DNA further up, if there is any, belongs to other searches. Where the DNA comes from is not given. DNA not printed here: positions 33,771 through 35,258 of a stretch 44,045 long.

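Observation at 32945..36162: Low-GC three-gene island (stand-alone kinase + orphan 395-aa protein + convergent nuclease-like protein) wedged between an HNH gene and gyrA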

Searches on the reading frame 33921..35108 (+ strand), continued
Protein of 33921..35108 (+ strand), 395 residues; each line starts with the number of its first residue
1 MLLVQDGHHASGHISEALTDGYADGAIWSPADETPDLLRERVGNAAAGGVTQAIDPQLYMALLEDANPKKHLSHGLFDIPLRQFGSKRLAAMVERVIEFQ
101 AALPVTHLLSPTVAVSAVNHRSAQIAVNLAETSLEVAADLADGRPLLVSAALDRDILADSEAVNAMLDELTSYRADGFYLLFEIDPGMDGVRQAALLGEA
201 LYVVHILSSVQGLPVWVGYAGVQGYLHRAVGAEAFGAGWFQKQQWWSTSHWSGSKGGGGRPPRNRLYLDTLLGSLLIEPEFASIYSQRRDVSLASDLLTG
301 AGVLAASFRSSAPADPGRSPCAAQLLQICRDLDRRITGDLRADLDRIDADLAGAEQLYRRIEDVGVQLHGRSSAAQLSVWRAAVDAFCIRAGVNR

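Call 72: find_encoding_contigs(protein=P0045, flank=9000, max_places=2)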
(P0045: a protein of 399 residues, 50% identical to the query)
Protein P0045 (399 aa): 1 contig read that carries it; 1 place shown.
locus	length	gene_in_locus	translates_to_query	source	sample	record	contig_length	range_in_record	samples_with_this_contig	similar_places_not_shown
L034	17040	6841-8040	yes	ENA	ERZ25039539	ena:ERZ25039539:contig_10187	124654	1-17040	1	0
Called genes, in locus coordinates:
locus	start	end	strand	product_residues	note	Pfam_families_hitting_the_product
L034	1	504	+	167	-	?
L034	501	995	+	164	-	PF25021:TEN_NHL (weak), PF01436:NHL (weak)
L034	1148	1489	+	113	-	-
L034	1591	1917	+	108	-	-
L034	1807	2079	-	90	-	-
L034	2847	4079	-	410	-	-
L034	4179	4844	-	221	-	-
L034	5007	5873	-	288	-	PF08281:Sigma70_r4_2 (weak)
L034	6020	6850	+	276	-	PF00069:Pkinase, PF07714:PK_Tyr_Ser-Thr, PF03109:ABC1 (weak)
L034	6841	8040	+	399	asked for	-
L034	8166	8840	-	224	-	-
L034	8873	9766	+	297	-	-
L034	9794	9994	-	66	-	-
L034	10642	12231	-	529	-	PF00271:Helicase_C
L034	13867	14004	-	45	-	-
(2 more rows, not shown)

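Call 73: find_encoding_contigs(protein=P0037, flank=9000, max_places=2)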
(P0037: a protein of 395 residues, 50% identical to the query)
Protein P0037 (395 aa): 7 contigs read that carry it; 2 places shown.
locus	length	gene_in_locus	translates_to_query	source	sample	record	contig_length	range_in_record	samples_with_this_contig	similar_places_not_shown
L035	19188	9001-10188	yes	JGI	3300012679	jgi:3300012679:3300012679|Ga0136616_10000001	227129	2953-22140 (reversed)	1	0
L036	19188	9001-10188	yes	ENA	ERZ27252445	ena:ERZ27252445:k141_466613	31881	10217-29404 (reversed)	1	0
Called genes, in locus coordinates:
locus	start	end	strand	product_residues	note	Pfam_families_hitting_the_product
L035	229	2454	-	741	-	-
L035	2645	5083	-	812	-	PF12846:AAA_10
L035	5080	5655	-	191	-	PF12648:TcpE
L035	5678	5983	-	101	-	-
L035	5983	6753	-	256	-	PF12642:TpcC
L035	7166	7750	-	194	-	-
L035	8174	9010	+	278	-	PF00069:Pkinase, PF07714:PK_Tyr_Ser-Thr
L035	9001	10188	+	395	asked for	-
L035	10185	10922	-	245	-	-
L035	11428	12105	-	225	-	PF19865:DUF6338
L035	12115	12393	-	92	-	-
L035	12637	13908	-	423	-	PF08281:Sigma70_r4_2, PF13490:zf-HC2 (weak)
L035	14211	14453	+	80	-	-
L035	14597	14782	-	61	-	-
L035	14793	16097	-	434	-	-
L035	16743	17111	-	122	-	-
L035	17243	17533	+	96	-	-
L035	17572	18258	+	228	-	PF07885:Ion_trans_2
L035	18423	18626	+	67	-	-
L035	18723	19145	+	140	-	PF13581:HATPase_c_2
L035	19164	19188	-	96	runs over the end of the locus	-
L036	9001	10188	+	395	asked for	-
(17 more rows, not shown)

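Call 77: list_cluster_members(proteins=[P0195, P0198, P0204, P0210, P0221, P0232, P0261, P0276, P0290, P0324])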
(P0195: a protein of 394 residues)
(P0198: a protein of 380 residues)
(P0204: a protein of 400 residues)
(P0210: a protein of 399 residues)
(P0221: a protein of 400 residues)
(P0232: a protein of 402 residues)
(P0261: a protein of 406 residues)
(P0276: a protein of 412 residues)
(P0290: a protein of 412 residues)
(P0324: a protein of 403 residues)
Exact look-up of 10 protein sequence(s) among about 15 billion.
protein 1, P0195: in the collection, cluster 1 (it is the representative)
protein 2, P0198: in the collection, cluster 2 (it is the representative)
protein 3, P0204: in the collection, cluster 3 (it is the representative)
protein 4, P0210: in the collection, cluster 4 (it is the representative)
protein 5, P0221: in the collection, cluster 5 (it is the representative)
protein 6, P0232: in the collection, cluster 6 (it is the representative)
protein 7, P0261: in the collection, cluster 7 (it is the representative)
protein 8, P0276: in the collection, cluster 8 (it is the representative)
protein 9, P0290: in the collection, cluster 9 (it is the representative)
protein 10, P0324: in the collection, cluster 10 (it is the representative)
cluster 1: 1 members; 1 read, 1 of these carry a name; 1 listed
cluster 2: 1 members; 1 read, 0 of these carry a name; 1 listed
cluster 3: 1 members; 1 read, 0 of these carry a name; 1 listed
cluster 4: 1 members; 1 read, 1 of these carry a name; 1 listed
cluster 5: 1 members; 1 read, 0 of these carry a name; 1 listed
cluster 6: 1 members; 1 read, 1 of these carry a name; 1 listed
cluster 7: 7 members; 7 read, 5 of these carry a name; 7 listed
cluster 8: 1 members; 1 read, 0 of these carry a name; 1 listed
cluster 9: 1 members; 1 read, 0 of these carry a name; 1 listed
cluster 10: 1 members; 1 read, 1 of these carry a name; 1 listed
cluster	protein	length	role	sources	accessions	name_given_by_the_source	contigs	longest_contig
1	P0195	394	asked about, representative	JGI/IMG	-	hypothetical protein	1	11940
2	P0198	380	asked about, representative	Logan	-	-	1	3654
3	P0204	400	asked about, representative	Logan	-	-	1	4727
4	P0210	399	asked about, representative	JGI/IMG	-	hypothetical protein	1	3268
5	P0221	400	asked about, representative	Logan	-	-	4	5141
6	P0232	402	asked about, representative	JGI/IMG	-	hypothetical protein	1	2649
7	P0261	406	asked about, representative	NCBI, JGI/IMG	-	hypothetical protein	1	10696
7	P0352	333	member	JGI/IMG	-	hypothetical protein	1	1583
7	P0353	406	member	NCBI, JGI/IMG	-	hypothetical protein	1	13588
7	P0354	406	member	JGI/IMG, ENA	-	hypothetical protein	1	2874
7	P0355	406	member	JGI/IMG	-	hypothetical protein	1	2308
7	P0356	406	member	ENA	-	-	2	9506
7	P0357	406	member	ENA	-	-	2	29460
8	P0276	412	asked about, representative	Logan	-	-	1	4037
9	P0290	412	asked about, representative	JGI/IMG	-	-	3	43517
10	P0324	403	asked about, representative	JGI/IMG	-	hypothetical protein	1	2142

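Call 86: search_protein_families(library=pfam, alignment_id=A7, max_evalue=0.00001)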
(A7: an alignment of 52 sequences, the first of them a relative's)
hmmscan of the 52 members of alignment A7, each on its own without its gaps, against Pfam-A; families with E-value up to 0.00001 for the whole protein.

A. member 1, L007:55-2286:+ (743 aa): 2 families
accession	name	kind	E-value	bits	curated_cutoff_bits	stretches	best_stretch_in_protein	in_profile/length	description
PF03235.19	GmrSD_N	-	9.9e-37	127.4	33.2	1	151-382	2-199/199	GmrSD restriction endonuclease, N-terminal domain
PF07510.16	GmrSD_C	-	7e-20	71.8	23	1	580-732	1-137/138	GmrSD restriction endonucleases, C-terminal domain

B. families by the number of members that match (of 52 scanned): 40 families (the first 25 are shown)
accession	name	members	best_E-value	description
PF01850.27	PIN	4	1.9e-14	PIN domain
PF02541.22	Ppx-GppA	2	3e-58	Ppx/GppA phosphatase family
PF02776.23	TPP_enzyme_N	2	3.1e-33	Thiamine pyrophosphate enzyme, N-terminal TPP binding domain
PF02775.26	TPP_enzyme_C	2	3.6e-32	Thiamine pyrophosphate enzyme, C-terminal TPP binding domain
PF00205.28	TPP_enzyme_M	2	1.2e-27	Thiamine pyrophosphate enzyme, central domain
PF00589.27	Phage_integrase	2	2.2e-20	Phage integrase family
PF00464.25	SHMT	1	3.6e-155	Serine hydroxymethyltransferase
PF00733.27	Asn_synthase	1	2.7e-105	Asparagine synthase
PF09334.17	tRNA-synt_1g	1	3.6e-98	tRNA synthetases class I (M)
PF02350.25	Epimerase_2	1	7.7e-90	UDP-N-acetylglucosamine 2-epimerase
PF00480.26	ROK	1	9.3e-65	ROK family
PF13537.11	GATase_7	1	1.3e-48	Glutamine amidotransferase domain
PF13522.11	GATase_6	1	4.2e-44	Glutamine amidotransferase domain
PF04007.18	DUF354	1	2.9e-42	Protein of unknown function (DUF354)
PF07690.21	MFS_1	1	5e-42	Major Facilitator Superfamily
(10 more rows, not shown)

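Call 88: search_protein_families(library=padloc, proteins=[L028:5120-5977:+, L027:5108-5998:+, L031:4418-5284:+, L028:5980-7182:+, L028:4426-5118:+, L028:7204-7893:+, L031:6402-7208:-], max_evalue=0.001)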
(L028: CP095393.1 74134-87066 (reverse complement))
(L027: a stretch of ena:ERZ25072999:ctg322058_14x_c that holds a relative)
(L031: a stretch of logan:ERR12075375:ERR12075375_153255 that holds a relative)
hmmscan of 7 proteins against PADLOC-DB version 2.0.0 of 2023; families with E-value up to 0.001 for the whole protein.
L028:5120-5977:+ (285 aa): 36 families (the best 25 are shown)
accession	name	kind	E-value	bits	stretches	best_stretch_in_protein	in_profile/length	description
PDLC04042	PD-T4-6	-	1.1e-41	141.4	1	13-281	7-273/292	-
PDLC04047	PD-T4-6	-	1.2e-40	137.6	1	12-282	7-274/327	-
PDLC04138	mad6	-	5.1e-40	136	1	11-282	47-315/659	mads_6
PDLC04053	PD-T4-6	-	6.9e-38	128.8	1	15-281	9-272/311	-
PDLC04043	PD-T4-6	-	4.4e-34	116.3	1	9-282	9-279/452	-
PDLC04060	PD-T4-6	-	7.3e-34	115.5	1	17-281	10-270/486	-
PDLC04061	PD-T4-6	-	7e-33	112.9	1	21-282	22-285/510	-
PDLC04057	PD-T4-6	-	1.5e-31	107.9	1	17-282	10-272/443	-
PDLC04054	PD-T4-6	-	2.9e-29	100.6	1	19-272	14-265/347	-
PDLC04048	PD-T4-6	-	6.7e-29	99.4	1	17-281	12-273/354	-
PDLC04040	PD-T4-6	-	1.2e-28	98.2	1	92-279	79-264/547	-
PDLC04064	PD-T4-6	-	6.2e-28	95.8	1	88-281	92-281/369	-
PDLC04052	PD-T4-6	-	4.2e-27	93.5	1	41-281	37-277/496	-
PDLC04063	PD-T4-6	-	6.9e-26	89.1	1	21-283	22-289/564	-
PDLC03920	MkoA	-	8.6e-26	88.5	1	16-283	9-280/1112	-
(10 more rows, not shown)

L027:5108-5998:+ (296 aa): 33 families (the best 25 are shown)
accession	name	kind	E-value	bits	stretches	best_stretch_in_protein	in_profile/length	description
PDLC04042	PD-T4-6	-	2.6e-33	113.9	1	18-294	14-274/292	-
PDLC04053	PD-T4-6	-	6.2e-32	109.3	1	18-293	14-272/311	-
PDLC04047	PD-T4-6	-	1.8e-31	107.5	1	17-291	14-271/327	-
PDLC04043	PD-T4-6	-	5e-24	83.2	1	20-291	22-276/452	-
PDLC04041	PD-T4-6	-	6.8e-24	82.9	1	17-293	32-294/443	-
PDLC04138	mad6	-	9.1e-24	82.3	1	23-294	61-315/659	mads_6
PDLC04054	PD-T4-6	-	9.2e-23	79.2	1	17-295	14-276/347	-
PDLC04060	PD-T4-6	-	1.4e-22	78.3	1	19-294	14-271/486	-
PDLC04061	PD-T4-6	-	3.8e-21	74.2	1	57-292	55-283/510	-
PDLC04040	PD-T4-6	-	4.2e-21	73.3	1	104-295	83-268/547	-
PDLC04052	PD-T4-6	-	1.9e-20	71.5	1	103-295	92-279/496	-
PDLC04039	PD-T4-6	-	2.9e-20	70.7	1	103-290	93-273/458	-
PDLC04064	PD-T4-6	-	7.3e-20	69.2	1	97-291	93-279/369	-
PDLC04048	PD-T4-6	-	1.5e-19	68.6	1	17-229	14-213/354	-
PDLC04044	PD-T4-6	-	3.4e-16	57.3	1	98-230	112-241/372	-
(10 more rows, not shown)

L031:4418-5284:+ (288 aa): 34 families (the best 25 are shown)
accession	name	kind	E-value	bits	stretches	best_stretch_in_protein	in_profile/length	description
PDLC04042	PD-T4-6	-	4.5e-35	119.7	1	26-285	18-270/292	-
PDLC04053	PD-T4-6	-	2.4e-30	104.1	1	26-283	18-267/311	-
PDLC04043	PD-T4-6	-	1.6e-26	91.4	1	26-283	24-273/452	-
PDLC04054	PD-T4-6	-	8.1e-26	89.3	1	25-283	18-269/347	-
PDLC04060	PD-T4-6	-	1.4e-25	88.2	1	26-237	17-215/486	-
PDLC04041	PD-T4-6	-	1.8e-25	88.1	1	28-285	39-291/443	-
PDLC04138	mad6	-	3.9e-25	86.8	1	26-279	60-306/659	mads_6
PDLC04064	PD-T4-6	-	1.5e-23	81.4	1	65-276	64-269/369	-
PDLC04047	PD-T4-6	-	4.6e-23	79.8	1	26-277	19-262/327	-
PDLC04061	PD-T4-6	-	4.8e-23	80.4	1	25-279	24-275/510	-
PDLC04048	PD-T4-6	-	1.1e-22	78.9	1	39-279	35-264/354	-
PDLC04039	PD-T4-6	-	2.8e-22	77.4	1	34-277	31-265/458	-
PDLC04057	PD-T4-6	-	2.9e-20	70.7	1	38-285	31-268/443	-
PDLC04040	PD-T4-6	-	2e-19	67.7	1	40-276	19-254/547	-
PDLC04052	PD-T4-6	-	7.6e-19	66.3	1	40-276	34-265/496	-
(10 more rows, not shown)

L028:5980-7182:+ (400 aa): 0 families

L028:4426-5118:+ (230 aa): 0 families

L028:7204-7893:+ (229 aa): 1 family
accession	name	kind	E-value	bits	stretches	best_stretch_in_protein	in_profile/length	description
PDLC04908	PDC-S10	-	1.9e-07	28.6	0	105-160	129-185/223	-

L031:6402-7208:- (268 aa): 0 families

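Call 94: search_dna_similar(query=window:33921-35108:+, collection=phages, mode=protein, max_evalue=0.01)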
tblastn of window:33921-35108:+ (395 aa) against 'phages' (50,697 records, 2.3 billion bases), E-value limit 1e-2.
No match.

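Call 95: search_dna_similar(query=L028:5980-7182:+, collection=plasmids, mode=protein, max_evalue=0.001)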
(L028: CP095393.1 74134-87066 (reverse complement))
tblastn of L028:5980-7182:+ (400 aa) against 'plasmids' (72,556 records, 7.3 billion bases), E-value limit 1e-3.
Records with a match: 4; places in all: 4; records where one place covers at least 80% of the query: 4.
Best place of each record, by identity: >=99% 1; <60% 3.
By first word of the organism name: Bacillus 2; Natribaculum 1; Polaromonas 1.
By predicted mobility (MOB-suite, as given by PLSDB): non-mobilizable 3; mobilizable 1.
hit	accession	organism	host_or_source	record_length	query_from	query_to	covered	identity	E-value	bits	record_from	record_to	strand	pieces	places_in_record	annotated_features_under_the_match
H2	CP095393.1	Natribaculum breve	cell culture,saline soil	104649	1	400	100%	100.0%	0e+0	831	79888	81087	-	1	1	none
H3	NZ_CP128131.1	Bacillus mycoides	bacterial isolate,field soil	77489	7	370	91%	25.3%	1e-22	107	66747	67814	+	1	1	hypothetical protein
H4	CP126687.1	Bacillus bombysepticus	Microtermes sp. colony Mi106,bacterial ...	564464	7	370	91%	24.2%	8e-21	102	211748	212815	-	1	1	hypothetical protein (x2)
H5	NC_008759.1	Polaromonas naphthalenivorans CJ2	-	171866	9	339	83%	25.3%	2e-9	67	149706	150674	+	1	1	hypothetical protein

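Call 96: search_dna_similar(query=P0215, collection=plasmids, mode=protein, max_evalue=0.001)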
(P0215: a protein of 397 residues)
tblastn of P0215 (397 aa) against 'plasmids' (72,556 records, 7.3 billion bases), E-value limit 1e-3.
Records with a match: 4; places in all: 4; records where one place covers at least 80% of the query: 3.
Best place of each record, by identity: <60% 4.
By first word of the organism name: Bacillus 2; Natribaculum 1; Polaromonas 1.
By predicted mobility (MOB-suite, as given by PLSDB): non-mobilizable 3; mobilizable 1.
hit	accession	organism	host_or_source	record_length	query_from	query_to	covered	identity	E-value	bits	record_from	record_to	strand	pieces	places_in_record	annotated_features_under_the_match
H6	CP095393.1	Natribaculum breve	cell culture,saline soil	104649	4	388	97%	26.1%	4e-22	105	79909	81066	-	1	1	none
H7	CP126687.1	Bacillus bombysepticus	Microtermes sp. colony Mi106,bacterial ...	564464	1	397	100%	23.0%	8e-17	90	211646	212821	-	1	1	hypothetical protein (x2)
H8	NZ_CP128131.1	Bacillus mycoides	bacterial isolate,field soil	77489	1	369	93%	24.7%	3e-15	85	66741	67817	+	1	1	hypothetical protein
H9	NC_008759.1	Polaromonas naphthalenivorans CJ2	-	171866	6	259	64%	25.8%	4e-9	66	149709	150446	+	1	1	hypothetical protein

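Call 97: get_annotated_region(hit=H3, flank=6000)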
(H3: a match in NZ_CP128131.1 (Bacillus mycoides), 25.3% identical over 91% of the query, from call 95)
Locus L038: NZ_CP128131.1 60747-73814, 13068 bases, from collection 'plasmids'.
description: Bacillus mycoides strain SIN2.2 plasmid unnamed4, complete sequence
organism: Bacillus mycoides (NCBI taxid 1405)
taxonomy: Bacteria; Bacillota; Bacilli; Bacillales; Bacillaceae; Bacillus; Bacillus mycoides
host: -; source: bacterial isolate,field soil; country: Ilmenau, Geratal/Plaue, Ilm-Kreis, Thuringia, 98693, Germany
typing (MOB-suite, as given by PLSDB): mobilizable; replicon rep_cluster_920; relaxase MOBC
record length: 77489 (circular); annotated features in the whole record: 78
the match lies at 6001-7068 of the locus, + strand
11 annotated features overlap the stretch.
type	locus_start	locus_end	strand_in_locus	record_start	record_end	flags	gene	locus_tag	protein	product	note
CDS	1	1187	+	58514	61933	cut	-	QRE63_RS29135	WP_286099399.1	S-layer homology domain-containing protein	-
CDS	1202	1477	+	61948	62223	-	-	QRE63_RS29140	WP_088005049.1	barstar family protein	-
CDS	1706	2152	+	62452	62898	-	-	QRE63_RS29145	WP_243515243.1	hypothetical protein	-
CDS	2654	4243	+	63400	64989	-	-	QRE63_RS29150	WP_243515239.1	hypothetical protein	-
CDS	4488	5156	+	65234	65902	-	-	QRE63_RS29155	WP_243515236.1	hypothetical protein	-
CDS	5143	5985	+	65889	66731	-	-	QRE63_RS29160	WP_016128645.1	serine/threonine-protein kinase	GO:0006468 - protein phosphorylation [Evidence IEA]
CDS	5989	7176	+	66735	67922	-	-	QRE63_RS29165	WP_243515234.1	hypothetical protein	-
CDS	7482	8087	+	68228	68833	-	-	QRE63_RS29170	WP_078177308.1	recombinase family protein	GO:0006310 - DNA recombination [Evidence IEA]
CDS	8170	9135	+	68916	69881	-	-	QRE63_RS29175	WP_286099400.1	site-specific integrase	GO:0015074 - DNA integration [Evidence IEA]; GO:0006310 - DNA recombination [Evidence IEA]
CDS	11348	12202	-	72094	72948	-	-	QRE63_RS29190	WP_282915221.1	phospholipase C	-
CDS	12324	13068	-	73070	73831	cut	-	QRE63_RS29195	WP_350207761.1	hypothetical protein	-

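Call 98: get_annotated_region(hit=H5, flank=6000)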
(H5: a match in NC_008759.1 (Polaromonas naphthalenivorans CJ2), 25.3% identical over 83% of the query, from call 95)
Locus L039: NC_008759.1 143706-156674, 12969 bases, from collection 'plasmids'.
description: Polaromonas naphthalenivorans CJ2 plasmid pPNAP03, complete sequence
organism: Polaromonas naphthalenivorans CJ2 (NCBI taxid 365044)
taxonomy: Bacteria; Pseudomonadota; Betaproteobacteria; Burkholderiales; Comamonadaceae; Polaromonas; Polaromonas naphthalenivorans; Polaromonas naphthalenivorans CJ2
host: -; source: -; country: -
typing (MOB-suite, as given by PLSDB): non-mobilizable; replicon rep_cluster_29
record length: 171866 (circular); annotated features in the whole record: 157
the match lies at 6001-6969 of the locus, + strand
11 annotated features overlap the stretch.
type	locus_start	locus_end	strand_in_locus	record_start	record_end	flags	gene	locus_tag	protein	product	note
CDS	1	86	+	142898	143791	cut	-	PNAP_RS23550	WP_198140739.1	glycoside hydrolase family 75 protein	-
CDS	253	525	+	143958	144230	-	-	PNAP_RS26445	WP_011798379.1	DUF1272 domain-containing protein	-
CDS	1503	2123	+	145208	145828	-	-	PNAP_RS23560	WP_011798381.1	methyltransferase domain-containing protein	-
CDS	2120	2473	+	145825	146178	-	-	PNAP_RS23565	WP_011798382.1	DUF3024 domain-containing protein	-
CDS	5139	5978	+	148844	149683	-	-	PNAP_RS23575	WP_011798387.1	serine/threonine-protein kinase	GO:0006468 - protein phosphorylation [Evidence IEA]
CDS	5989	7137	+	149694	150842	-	-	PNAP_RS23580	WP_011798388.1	hypothetical protein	-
CDS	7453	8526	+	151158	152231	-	-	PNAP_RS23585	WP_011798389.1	hypothetical protein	-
CDS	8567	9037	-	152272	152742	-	-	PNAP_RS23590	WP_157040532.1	hypothetical protein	-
CDS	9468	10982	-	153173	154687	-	-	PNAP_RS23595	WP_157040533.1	hypothetical protein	-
CDS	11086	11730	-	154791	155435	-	-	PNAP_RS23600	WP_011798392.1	hypothetical protein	-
CDS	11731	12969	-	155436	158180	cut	-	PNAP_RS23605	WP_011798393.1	UvrD-helicase domain-containing protein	-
